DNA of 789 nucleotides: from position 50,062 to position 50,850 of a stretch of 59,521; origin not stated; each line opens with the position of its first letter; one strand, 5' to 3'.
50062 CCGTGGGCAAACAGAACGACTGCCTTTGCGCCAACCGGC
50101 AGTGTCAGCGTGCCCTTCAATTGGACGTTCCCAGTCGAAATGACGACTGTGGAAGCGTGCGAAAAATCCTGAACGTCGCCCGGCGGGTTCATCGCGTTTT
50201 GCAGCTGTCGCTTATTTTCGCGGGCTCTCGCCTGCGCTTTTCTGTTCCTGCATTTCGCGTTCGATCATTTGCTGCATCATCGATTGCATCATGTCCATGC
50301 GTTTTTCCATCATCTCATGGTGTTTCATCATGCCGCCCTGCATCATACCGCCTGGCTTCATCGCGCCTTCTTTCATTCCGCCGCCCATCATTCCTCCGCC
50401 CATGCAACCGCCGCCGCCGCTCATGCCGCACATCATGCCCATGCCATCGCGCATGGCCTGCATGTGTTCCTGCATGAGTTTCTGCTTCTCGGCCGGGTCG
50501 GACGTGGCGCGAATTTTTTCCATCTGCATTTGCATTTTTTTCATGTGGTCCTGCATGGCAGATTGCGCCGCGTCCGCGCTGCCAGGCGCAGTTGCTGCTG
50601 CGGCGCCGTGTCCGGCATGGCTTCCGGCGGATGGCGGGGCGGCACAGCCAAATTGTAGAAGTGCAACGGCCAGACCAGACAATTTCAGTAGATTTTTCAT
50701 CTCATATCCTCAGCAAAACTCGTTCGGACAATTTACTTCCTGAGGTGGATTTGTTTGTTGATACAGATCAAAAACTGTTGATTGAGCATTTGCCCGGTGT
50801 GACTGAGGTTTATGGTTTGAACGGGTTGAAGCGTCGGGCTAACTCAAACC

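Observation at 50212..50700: Extremely Met/Gly-rich lipoprotein behind a perfect FNR box, coupled to a dienelactone-hydrolase-type gene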

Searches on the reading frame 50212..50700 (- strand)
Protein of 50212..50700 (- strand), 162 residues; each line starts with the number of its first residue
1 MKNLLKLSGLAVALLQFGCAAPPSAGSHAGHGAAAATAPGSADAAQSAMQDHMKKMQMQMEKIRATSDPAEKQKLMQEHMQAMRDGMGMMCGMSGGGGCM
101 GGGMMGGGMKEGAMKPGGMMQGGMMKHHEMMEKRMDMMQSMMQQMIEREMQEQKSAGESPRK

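Call 3: search_protein_families(library=pfam, proteins=[window:50212-50700:-], max_evalue=0.01)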
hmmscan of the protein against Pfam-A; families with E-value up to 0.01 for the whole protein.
window:50212-50700:- (162 aa): 0 families

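Call 4: search_protein_families(library=ncbifam, proteins=[window:50212-50700:-], max_evalue=0.01)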
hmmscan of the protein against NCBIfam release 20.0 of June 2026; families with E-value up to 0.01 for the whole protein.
window:50212-50700:- (162 aa): 0 families

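Call 6: find_homologous_proteins(query=window:50212-50700:-, max_evalue=0.001)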
Query window:50212-50700:- (162 aa): 326 proteins with E <= 0.001 among 905 candidates; the best 120 are listed.
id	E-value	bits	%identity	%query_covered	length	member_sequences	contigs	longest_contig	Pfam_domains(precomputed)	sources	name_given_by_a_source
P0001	3.4e-87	308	95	100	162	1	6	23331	-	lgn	-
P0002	1.6e-43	166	50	100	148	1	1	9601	-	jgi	jgi:periplasmic protein CpxP/Spy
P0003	4.3e-27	113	47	80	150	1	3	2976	-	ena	-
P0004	1.8e-25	108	60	53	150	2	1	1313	-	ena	-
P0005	2.5e-25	107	48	82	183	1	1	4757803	-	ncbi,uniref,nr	ncbi:hypothetical protein [Dechloromonas sp. A34]|uniref:hypothetical protein n=1 Tax=Dechloromonas 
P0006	1.3e-23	102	44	77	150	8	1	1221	-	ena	-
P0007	8.7e-23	99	46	80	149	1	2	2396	-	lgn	-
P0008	1.7e-22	98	49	69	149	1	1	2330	-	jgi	jgi:hypothetical protein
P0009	2.4e-22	98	44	80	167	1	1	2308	-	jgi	jgi:hypothetical protein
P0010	2.6e-22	98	48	82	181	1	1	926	-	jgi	jgi:hypothetical protein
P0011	3.6e-22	97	55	57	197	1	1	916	-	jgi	jgi:hypothetical protein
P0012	5.5e-22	96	47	85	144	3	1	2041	-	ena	-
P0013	7.9e-22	96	43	80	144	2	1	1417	-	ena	-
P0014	9.1e-22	96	48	83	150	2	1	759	-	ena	-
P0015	1.4e-21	95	43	82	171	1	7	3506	-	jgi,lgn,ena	-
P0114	9.8e-14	70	42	78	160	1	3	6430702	-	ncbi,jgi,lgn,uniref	ncbi:hypothetical protein ACN9MZ_19500 [Pseudoduganella sp. S-14]|jgi:hypothetical protein|uniref:hy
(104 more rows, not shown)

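Call 10: find_encoding_contigs(protein=P0002, flank=6000, max_places=3)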
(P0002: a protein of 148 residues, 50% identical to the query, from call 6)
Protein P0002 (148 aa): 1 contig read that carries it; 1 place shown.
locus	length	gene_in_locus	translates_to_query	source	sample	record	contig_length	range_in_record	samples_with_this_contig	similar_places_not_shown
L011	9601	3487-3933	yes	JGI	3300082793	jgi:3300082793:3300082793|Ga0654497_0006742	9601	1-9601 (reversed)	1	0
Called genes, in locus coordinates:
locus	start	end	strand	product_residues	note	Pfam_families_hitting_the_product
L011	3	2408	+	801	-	?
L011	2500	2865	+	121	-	-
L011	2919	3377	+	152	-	PF02566:OsmC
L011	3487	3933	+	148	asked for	-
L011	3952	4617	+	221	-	-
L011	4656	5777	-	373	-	-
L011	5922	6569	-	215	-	PF00156:Pribosyltran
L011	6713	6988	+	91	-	-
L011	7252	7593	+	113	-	-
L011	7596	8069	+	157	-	PF27746:Small_heat_shock_put (weak), PF00011:HSP20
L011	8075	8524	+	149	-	PF00571:CBS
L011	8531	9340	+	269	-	PF01226:Form_Nir_trans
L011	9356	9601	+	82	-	?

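Call 11: find_encoding_contigs(protein=P0005, flank=6000, max_places=3)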
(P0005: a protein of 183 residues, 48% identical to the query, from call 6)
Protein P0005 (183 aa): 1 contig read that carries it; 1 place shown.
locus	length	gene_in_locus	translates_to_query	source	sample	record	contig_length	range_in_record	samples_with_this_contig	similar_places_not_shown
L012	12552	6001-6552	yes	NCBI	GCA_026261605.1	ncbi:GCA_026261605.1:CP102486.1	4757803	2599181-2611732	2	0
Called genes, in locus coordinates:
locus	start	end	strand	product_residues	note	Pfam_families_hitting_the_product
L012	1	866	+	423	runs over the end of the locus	PF02321:OEP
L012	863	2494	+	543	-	PF25919:BSH_CusB, PF25973:BSH_CzcB, PF25944:Beta-barrel_RND (weak), PF25954:Beta-barrel_RND_2, PF25967:RND-MFP_C (weak), PF25975:CzcB_C, PF25989:YknX_C, PF11604:CusF_Ec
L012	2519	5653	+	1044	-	PF00873:ACR_tran, PF03176:MMPL (weak)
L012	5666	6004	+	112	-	-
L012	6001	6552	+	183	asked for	-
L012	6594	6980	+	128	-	PF03625:DUF302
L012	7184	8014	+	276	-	PF12849:PBP_like_2 (faint), PF13531:SBP_bac_11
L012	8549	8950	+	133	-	PF03713:DUF305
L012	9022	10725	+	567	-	PF02878:PGM_PMM_I, PF02879:PGM_PMM_II, PF02880:PGM_PMM_III, PF00408:PGM_PMM_IV (weak)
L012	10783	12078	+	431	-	PF10091:Glycoamylase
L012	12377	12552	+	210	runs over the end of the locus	PF04011:LemA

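Call 12: find_encoding_contigs(protein=P0114, flank=6000, max_places=3)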
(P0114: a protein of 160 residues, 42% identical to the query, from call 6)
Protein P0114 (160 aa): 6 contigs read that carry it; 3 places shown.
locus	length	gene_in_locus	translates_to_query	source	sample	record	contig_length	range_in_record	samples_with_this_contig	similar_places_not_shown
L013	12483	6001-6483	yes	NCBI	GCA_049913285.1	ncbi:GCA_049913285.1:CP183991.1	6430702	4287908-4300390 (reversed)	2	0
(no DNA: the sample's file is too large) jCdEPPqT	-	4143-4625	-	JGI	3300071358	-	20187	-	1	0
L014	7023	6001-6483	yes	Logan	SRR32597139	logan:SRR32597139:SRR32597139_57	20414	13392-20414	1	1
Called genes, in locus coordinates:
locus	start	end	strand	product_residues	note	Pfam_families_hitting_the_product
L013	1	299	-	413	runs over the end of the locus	PF04403:PqiA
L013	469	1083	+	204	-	PF00912:Transgly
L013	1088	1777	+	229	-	-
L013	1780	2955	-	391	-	PF07690:MFS_1, PF00083:Sugar_tr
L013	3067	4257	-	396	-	PF13620:CarboxypepD_reg (weak), PF13200:DUF4015, PF14871:GHL6 (faint)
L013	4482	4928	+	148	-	PF27746:Small_heat_shock_put (weak), PF00011:HSP20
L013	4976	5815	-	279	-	PF00582:Usp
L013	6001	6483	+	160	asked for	-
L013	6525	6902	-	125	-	PF01814:Hemerythrin (weak)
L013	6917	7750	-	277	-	PF00582:Usp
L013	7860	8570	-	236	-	PF00005:ABC_tran, PF02463:SMC_N (faint), PF13304:AAA_21 (faint)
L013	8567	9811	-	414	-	PF12704:MacB_PCD, PF02687:FtsX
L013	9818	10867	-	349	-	PF25917:BSH_RND, PF25973:BSH_CzcB, PF25997:BSH_YhbJ (faint), PF25954:Beta-barrel_RND_2, PF25990:Beta-barrel_YknX (weak)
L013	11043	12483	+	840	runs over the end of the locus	PF00690:Cation_ATPase_N, PF00122:E1-E2_ATPase, PF00702:Hydrolase, PF13246:Cation_ATPase (faint), PF12710:HAD (weak), PF00689:Cation_ATPase_C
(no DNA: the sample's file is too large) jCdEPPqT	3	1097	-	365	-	?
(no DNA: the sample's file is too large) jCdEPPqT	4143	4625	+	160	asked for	-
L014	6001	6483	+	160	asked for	-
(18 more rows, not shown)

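Call 21: find_related_loci(query=A1, collection=genome_contigs, flank=10000)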
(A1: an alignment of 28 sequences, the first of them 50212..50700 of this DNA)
Query A1 (162 aa) in genome_contigs; peptide patterns used: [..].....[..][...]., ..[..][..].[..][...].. (x = any residue, [..] = any of these).
599 stretches matched a pattern (row limit reached: there are more); 246 encode a relative of the query (tblastn E <= 1e-3); the best 80 are kept; 80 distinct loci.
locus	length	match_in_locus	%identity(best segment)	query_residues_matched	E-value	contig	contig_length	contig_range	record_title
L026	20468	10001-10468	47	3-154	1e-24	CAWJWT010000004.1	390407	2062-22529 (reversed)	MAG: uncultured beta proteobacterium isolate MFD01275.bin.2.24 genome assembly, contig: contig_22380, whole genome shotg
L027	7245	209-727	40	9-161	8e-23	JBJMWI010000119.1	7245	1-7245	MAG: Burkholderiales bacterium isolate 12C16O_168h_50_unf_bin_22 k141_71041, whole genome shotgun sequence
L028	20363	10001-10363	45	17-149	2e-22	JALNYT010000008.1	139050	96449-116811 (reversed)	MAG: Sulfuritalea sp. isolate SO_2017_GW1 bin 197 NODE_893_length_139050_cov_15.316053_OW334_2017, whole genome shotgun 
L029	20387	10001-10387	49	2-134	1e-20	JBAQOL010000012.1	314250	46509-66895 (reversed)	MAG: Ferribacterium limneticum isolate MFD03279_ilm_asm_bin11 k127_114909, whole genome shotgun sequence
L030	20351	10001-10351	50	20-127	2e-17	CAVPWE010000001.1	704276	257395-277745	MAG: uncultured delta proteobacterium isolate MFD00032.bin.1.44 genome assembly, contig: contig_19265, whole genome shot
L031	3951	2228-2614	40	2-134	2e-17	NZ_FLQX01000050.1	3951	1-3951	Candidatus Accumulibacter aalborgensis isolate 3, whole genome shotgun sequence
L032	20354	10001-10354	40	10-105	3e-17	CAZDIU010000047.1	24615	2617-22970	MAG TPA_asm: uncultured Desulfobacterales bacterium isolate binchicken_co168_310 genome assembly, contig: NODE_3577_leng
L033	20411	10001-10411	41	1-134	3e-17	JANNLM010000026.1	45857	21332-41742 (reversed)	MAG: Gammaproteobacteria bacterium isolate SOY_38_metabat_135 SOY_38_k141_1816745, whole genome shotgun sequence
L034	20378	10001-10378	42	5-134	2e-17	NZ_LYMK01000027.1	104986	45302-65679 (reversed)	Variovorax sp. JS1663 JS1663_0027, whole genome shotgun sequence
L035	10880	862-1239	46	5-134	2e-17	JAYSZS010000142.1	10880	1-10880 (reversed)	MAG: Propionivibrio sp. isolate GFS_13682 GFS_13682_141, whole genome shotgun sequence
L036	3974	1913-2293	43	2-113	4e-17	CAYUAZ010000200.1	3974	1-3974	MAG TPA_asm: uncultured Gammaproteobacteria bacterium isolate SRP302447_co1_433 genome assembly, contig: NODE_67851_leng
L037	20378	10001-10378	44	2-134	8e-17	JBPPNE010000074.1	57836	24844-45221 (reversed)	MAG: Porticoccaceae bacterium isolate BIOS2019_out_004 k131_77942, whole genome shotgun sequence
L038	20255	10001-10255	56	49-134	1e-16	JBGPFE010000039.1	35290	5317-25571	MAG: Gammaproteobacteria bacterium isolate OBJ_0618_7090110_74 k141_2066521_length_35290_cov_40.6384, whole genome shotg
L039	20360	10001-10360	40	2-134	8e-17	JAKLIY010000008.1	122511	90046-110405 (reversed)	MAG: Proteobacteria bacterium isolate RA.bin98 RA.bin98_8, whole genome shotgun sequence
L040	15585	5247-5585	47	23-134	2e-16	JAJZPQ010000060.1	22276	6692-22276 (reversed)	MAG: Proteobacteria bacterium isolate SKS1.bin129 NODE_4093_length_22276_cov_6.230439, whole genome shotgun sequence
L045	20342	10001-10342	41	3-113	2e-15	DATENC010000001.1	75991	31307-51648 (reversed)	MAG TPA_asm: Burkholderiales bacterium isolate SMAG_U8959 k141_2035296, whole genome shotgun sequence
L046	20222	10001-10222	53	32-103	3e-15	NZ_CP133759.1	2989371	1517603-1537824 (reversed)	Thermithiobacillus tepidarius DSM 3134 chromosome, complete genome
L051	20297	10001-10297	42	2-108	6e-15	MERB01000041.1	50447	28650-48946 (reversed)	MAG: Betaproteobacteria bacterium RIFCSPLOWO2_02_FULL_66_14 rifcsplowo2_02_scaffold_4050, whole genome shotgun sequence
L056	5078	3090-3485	44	2-133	2e-14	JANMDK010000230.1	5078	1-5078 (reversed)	MAG: Pseudomonadota bacterium isolate OTE_75_metabat_17 OTE_75_k141_3065447, whole genome shotgun sequence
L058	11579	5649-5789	70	53-99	3e-14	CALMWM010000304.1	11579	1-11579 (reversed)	MAG TPA_asm: uncultured Gallionellaceae bacterium isolate SRR6284162_bin.50_CONCOCT_v1.1_MAG genome assembly, contig: ER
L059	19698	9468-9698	56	54-134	5e-14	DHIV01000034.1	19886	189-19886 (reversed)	MAG TPA_asm: Gallionella sp. UBA4737 UBA4737_contig_2566, whole genome shotgun sequence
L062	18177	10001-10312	41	2-93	6e-14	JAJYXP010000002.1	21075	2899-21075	MAG: Proteobacteria bacterium isolate FK3.bin53 NODE_4962_length_21075_cov_22.790911, whole genome shotgun sequence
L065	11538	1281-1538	43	5-87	1e-13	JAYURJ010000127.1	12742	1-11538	MAG: Betaproteobacteria bacterium isolate GL116_DN_metabat_82_sub GL116_DN_metabat_82_sub_126, whole genome shotgun sequ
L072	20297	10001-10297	37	5-90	7e-13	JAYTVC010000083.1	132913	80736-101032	MAG: Pseudomonadota bacterium isolate GFS_5653 GFS_5653_82, whole genome shotgun sequence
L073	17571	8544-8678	64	43-87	8e-13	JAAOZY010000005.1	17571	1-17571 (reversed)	MAG: Betaproteobacteria bacterium isolate AHI8 k141_5697, whole genome shotgun sequence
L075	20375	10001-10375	42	2-134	2e-12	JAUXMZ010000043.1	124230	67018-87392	MAG: Burkholderiales bacterium isolate C1_concoct.bin.24 C1_k141_132622, whole genome shotgun sequence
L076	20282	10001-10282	38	8-104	1e-12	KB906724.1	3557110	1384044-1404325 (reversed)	Oxalobacteraceae bacterium AB_14 genomic scaffold OxaIDRAFT_scaffold00001.1, whole genome shotgun sequence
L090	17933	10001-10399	40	7-134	2e-11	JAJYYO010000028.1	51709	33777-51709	MAG: Proteobacteria bacterium isolate FK4.bin2 NODE_592_length_51709_cov_11.164728, whole genome shotgun sequence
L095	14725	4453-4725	37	1-88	4e-11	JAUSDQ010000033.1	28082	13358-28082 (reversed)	MAG: Sulfuricaulis sp. isolate E14_maxbin.089_sub E14_k141_937365, whole genome shotgun sequence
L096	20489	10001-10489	32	5-152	5e-11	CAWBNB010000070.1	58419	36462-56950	MAG: uncultured beta proteobacterium isolate MFD02242.bin.1.340 genome assembly, contig: contig_8994, whole genome shotg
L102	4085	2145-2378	55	54-134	1e-10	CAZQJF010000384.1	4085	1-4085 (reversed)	MAG TPA_asm: uncultured Streptomycetaceae bacterium isolate SRP136066_co1_153 genome assembly, contig: NODE_42034_length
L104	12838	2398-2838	33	4-125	3e-12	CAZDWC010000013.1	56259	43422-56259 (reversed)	MAG TPA_asm: uncultured Pseudomonadales bacterium isolate SRP302895_co1_220 genome assembly, contig: NODE_987_length_562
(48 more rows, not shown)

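Call 22: search_solved_structures(query=A1, max_evalue=10, show_alignments=2)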
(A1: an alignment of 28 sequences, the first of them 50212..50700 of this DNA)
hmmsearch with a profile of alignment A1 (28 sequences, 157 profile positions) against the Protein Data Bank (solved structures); distinct sequences matched with E-value up to 10: 8.
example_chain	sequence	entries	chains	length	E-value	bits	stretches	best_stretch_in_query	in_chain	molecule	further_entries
3b57_A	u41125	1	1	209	0.4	14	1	36-88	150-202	Lin1889 protein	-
4jbz_A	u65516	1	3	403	0.42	13.9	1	23-63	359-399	MALTOSE-BINDING PERIPLASMIC PROTEIN FUSED WITH XENOPUS LAEVIS MCM10 COILED-COIL REGION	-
2m8t_A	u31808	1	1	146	0.44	13.8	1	123-152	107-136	Major prion protein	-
8fbj_A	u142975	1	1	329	0.51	13.6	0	36-69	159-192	KWOCA_60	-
8f5h_A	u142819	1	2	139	0.8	13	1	36-90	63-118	S2hlx_EX_19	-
5cwm_A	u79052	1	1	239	0.84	12.9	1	35-94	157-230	Designed helical repeat protein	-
9sob_J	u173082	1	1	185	1.7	11.9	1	36-138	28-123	Nuclear pore complex protein NUP62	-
1wdk_C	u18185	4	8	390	4.9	10.4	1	50-142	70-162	3-ketoacyl-CoA thiolase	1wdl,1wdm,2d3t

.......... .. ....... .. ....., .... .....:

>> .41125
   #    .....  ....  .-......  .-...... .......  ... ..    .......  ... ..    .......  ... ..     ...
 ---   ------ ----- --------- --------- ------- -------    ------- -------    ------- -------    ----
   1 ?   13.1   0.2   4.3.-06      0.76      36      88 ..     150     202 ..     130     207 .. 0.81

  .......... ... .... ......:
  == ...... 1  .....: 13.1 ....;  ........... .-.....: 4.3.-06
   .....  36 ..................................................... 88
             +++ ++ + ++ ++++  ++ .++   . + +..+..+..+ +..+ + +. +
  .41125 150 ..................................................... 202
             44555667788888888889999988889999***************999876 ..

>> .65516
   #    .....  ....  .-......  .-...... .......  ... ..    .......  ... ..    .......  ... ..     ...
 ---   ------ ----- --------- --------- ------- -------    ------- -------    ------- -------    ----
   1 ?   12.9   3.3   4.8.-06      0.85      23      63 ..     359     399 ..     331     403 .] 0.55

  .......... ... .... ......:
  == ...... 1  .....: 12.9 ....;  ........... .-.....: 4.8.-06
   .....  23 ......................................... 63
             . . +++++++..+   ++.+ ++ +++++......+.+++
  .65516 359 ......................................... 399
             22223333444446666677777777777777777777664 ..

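Call 23: search_protein_families(library=pfam, alignment_id=A1, max_evalue=5)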
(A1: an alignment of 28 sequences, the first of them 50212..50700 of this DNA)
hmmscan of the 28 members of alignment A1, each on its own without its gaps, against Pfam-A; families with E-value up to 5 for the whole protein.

A. member 1, window:50212-50700:- (162 aa): 2 families
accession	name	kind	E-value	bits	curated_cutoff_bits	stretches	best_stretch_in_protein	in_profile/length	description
PF18052.6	Rx_N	-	0.051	14.1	27.7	1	45-81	19-55/93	Rx N-terminal domain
PF21938.1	CAP_N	-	0.07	13.6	27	1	38-90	44-95/159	CAP, N-terminal domain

B. families by the number of members that match (of 28 scanned): 69 families (the first 25 are shown)
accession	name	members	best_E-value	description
PF21938.1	CAP_N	9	0.036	CAP, N-terminal domain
PF09361.15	Phasin_2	6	0.013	Phasin protein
PF07797.19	DUF1639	4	0.033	Protein of unknown function (DUF1639)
PF12729.13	4HB_MCP_1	4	0.11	Four helix bundle sensory module for signal transduction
PF01956.21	EMC3_TMCO1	3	0.00098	Integral membrane protein EMC3/TMCO1-like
PF16326.10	ABC_tran_CTD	3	0.029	ABC transporter C-terminal domain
PF03961.19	FapA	3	0.3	Flagellar Assembly Protein A beta solenoid domain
PF11594.13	Med28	2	0.0048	Mediator complex subunit 28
PF19903.4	DUF6376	2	0.007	Family of unknown function (DUF6376)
PF14070.11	YjfB_motility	2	0.032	Putative motility protein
PF11871.13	DUF3391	2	0.045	Domain of unknown function (DUF3391)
PF10818.13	SecM_small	2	0.075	secA translation cis-regulator SecM, small type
PF19111.5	DUF5798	2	0.19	Family of unknown function (DUF5798)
PF15814.10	FAM199X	2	0.25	Protein family FAM199X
PF16208.10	Keratin_2_head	2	0.56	Keratin type II head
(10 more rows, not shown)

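Call 26: search_protein_families(library=pfam, proteins=[L039:14233-16626:+, L058:1425-4568:+, L046:14198-15700:+, L104:15-1334:-, L095:8-1630:+, L095:8404-9126:+, L051:15971-17392:-, L102:2491-2880:+, L031:2714-3196:+, L056:2477-2953:+], max_evalue=0.001)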
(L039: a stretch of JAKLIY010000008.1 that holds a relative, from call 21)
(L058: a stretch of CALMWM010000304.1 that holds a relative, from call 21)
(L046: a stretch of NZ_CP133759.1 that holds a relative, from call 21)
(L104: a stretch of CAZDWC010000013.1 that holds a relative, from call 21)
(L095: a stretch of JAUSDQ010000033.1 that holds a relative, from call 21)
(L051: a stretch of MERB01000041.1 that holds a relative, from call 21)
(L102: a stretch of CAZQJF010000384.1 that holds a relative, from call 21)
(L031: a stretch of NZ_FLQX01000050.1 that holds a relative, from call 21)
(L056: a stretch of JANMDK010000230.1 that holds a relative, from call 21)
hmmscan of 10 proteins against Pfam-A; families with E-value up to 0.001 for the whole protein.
L039:14233-16626:+ (797 aa): 6 families
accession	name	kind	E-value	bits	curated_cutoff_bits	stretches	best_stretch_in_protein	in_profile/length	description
PF00122.25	E1-E2_ATPase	-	9.5e-55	185.4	28.1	1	283-464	2-180/181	E1-E2 ATPase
PF00702.32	Hydrolase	-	2.2e-35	123.2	26.4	1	481-697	1-191/191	haloacid dehalogenase-like hydrolase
PF19335.5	HMBD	-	1.2e-13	51.2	23.6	1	96-122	1-27/28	Heavy metal binding domain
PF04945.19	YHS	-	1.4e-12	47.8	30.3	1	9-49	2-41/47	YHS domain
PF08282.18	Hydrolase_3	-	5.8e-09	36.5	20.9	1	671-727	197-253/255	haloacid dehalogenase-like hydrolase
PF12710.13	HAD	-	0.00026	21.9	27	1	610-693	78-188/189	haloacid dehalogenase-like hydrolase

L058:1425-4568:+ (1047 aa): 2 families
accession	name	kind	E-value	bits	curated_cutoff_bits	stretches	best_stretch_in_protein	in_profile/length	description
PF00873.25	ACR_tran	-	1.1e-238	795.1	28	1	11-1036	8-1021/1021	AcrB/AcrD/AcrF family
PF03176.21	MMPL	-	1.6e-10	40.9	20.5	1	340-512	147-319/333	MMPL family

L046:14198-15700:+ (500 aa): 2 families
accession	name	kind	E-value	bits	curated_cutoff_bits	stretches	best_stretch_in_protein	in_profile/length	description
PF16576.10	HlyD_D23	-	3e-55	187.2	30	1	183-415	3-214/214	Barrel-sandwich domain of CusB or HlyD membrane-fusion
PF13437.12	HlyD_3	-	3e-23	83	22.2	1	312-411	2-105/106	HlyD family secretion protein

L104:15-1334:- (439 aa): 1 family
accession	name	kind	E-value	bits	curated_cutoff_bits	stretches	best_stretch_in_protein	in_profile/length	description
PF02321.23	OEP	-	1.9e-33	116.3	22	2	51-231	2-187/187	Outer membrane efflux protein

L095:8-1630:+ (540 aa): 3 families
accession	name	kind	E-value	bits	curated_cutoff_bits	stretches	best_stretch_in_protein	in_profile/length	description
PF07732.21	Cu-oxidase_3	-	2.6e-46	157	21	2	11-122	2-117/119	Multicopper oxidase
PF07731.20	Cu-oxidase_2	-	3.3e-33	114.8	20.4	1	424-539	4-133/137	Multicopper oxidase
PF00394.28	Cu-oxidase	-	6.8e-29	101.4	21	1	133-296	3-143/157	Multicopper oxidase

L095:8404-9126:+ (240 aa): 2 families
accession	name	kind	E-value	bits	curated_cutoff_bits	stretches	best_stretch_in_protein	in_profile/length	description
PF04140.19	ICMT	-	1.7e-08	35.2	24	1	142-208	21-90/95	Isoprenylcysteine carboxyl methyltransferase (ICMT) family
PF04191.18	PEMT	-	2.9e-06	28.1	25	1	151-210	37-97/105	Phospholipid methyltransferase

L051:15971-17392:- (473 aa): 5 families
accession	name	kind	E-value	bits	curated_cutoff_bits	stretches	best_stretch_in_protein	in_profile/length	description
PF02518.31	HATPase_c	-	2.1e-26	92.9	26.4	1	362-471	1-107/111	Histidine kinase-, DNA gyrase B-, and HSP90-like ATPase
PF00512.31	HisKA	-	9.9e-16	58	26.9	1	254-318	2-65/66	His Kinase A (phospho-acceptor) domain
PF00672.30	HAMP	-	1.2e-08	35.5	25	1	196-249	1-53/53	HAMP domain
PF13581.12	HATPase_c_2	-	8.8e-05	23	27.4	1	367-465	32-122/127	Histidine kinase-like ATPase domain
PF21085.3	CusS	-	0.00087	19.8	24.1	0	14-112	4-100/160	CusS sensor domain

L102:2491-2880:+ (129 aa): 1 family
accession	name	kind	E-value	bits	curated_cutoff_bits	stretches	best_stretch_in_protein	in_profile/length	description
PF03625.19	DUF302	-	1.1e-27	96.1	23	1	34-97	1-63/63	Domain of unknown function DUF302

L031:2714-3196:+ (160 aa): 0 families

L056:2477-2953:+ (158 aa): 0 families

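Call 27: search_protein_families(library=pfam, proteins=[L073:8852-9502:-, L065:5092-5787:-, L059:2948-3580:+, L062:11432-11728:+, L075:6556-7107:+, L076:8571-9431:+, L072:10899-11192:+, L090:10977-11453:-, L096:14599-15030:+, L076:9425-9931:+], max_evalue=0.001)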
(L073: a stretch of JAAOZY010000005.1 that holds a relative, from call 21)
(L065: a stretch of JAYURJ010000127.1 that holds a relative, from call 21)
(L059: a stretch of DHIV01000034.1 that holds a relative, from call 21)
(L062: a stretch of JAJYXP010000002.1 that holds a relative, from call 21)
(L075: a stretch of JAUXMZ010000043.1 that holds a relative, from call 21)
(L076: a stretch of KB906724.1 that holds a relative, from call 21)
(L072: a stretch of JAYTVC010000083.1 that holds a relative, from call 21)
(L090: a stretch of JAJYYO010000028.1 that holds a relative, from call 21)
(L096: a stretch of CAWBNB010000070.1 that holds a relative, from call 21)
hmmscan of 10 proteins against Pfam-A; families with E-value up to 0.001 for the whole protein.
L073:8852-9502:- (216 aa): 0 families

L065:5092-5787:- (231 aa): 0 families

L059:2948-3580:+ (210 aa): 1 family
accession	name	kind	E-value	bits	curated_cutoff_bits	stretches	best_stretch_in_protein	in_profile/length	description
PF04011.17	LemA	-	6.8e-60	201.7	26.2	1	34-194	1-149/149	LemA family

L062:11432-11728:+ (98 aa): 0 families

L075:6556-7107:+ (183 aa): 0 families

L076:8571-9431:+ (286 aa): 1 family
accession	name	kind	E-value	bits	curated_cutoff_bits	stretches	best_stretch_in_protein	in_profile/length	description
PF04536.20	TPM_phosphatase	-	7.3e-42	142.8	22.1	1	39-162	1-124/125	TPM domain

L072:10899-11192:+ (97 aa): 1 family
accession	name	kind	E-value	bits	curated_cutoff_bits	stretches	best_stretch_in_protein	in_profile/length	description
PF11666.13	DUF2933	-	2.3e-21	76.1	21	1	25-73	1-49/52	Protein of unknown function (DUF2933)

L090:10977-11453:- (158 aa): 3 families
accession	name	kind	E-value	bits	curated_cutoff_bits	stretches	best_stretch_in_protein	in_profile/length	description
PF13411.12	MerR_1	-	2.6e-17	63.1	21.6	1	5-72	1-67/69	MerR HTH family regulatory protein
PF09278.17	MerR-DNA-bind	-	4.9e-15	56.3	25.4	1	48-112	1-65/65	MerR, DNA binding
PF00376.29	MerR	-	3.8e-13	49.5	28.2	1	6-43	1-38/38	MerR family regulatory protein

L096:14599-15030:+ (143 aa): 0 families

L076:9425-9931:+ (168 aa): 1 family
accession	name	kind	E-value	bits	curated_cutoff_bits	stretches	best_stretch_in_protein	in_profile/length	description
PF04536.20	TPM_phosphatase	-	3.2e-19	69.6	22.1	1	22-144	6-123/125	TPM domain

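Call 40: search_protein_representatives(alignment_id=A1)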
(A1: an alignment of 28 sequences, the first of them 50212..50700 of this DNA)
Query: 28 sequences, 157 profile positions. Proteins with E-value up to 0.001 (for the whole library): 2716; up to 1e-10: 1358; up to 1e-30: 81. The best 150 are listed.
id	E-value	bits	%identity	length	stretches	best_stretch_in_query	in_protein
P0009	4.1e-48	179.7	-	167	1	1-156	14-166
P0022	4.3e-46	173.1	-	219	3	48-156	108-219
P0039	5.8e-45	169.5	-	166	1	6-156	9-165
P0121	8.6e-43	162.4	-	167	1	3-156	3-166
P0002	2.4e-42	160.9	-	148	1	1-156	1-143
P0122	4.3e-42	160.1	-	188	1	1-157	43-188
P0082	5.4e-42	159.8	-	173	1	1-156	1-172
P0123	2.0e-41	158.0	-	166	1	1-153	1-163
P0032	2.2e-40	154.6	-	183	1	1-156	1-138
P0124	5.9e-40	153.2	-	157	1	1-146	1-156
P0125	5.9e-40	153.2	-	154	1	1-156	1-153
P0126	1.3e-39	152.1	-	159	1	1-147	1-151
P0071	1.9e-39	151.6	-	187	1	2-154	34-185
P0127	4.2e-39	150.4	-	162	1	1-150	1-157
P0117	4.3e-39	150.4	-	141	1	1-156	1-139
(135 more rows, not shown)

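Call 41: search_dna_similar(query=P0005, collection=plasmids, mode=protein, max_evalue=0.001, max_rows=25)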
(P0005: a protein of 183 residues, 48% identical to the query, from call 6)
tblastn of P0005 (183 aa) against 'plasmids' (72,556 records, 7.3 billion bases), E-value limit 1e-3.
Records with a match: 1; places in all: 1; records where one place covers at least 80% of the query: 0.
Best place of each record, by identity: 90-95% 1.
By first word of the organism name: Variovorax 1.
By predicted mobility (MOB-suite, as given by PLSDB): non-mobilizable 1.
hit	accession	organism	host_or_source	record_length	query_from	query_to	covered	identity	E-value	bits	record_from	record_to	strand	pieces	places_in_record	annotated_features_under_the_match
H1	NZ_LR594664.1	Variovorax sp. RA8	Riverbed sediment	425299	91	114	13%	91.7%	4e-4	47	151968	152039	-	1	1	hypothetical protein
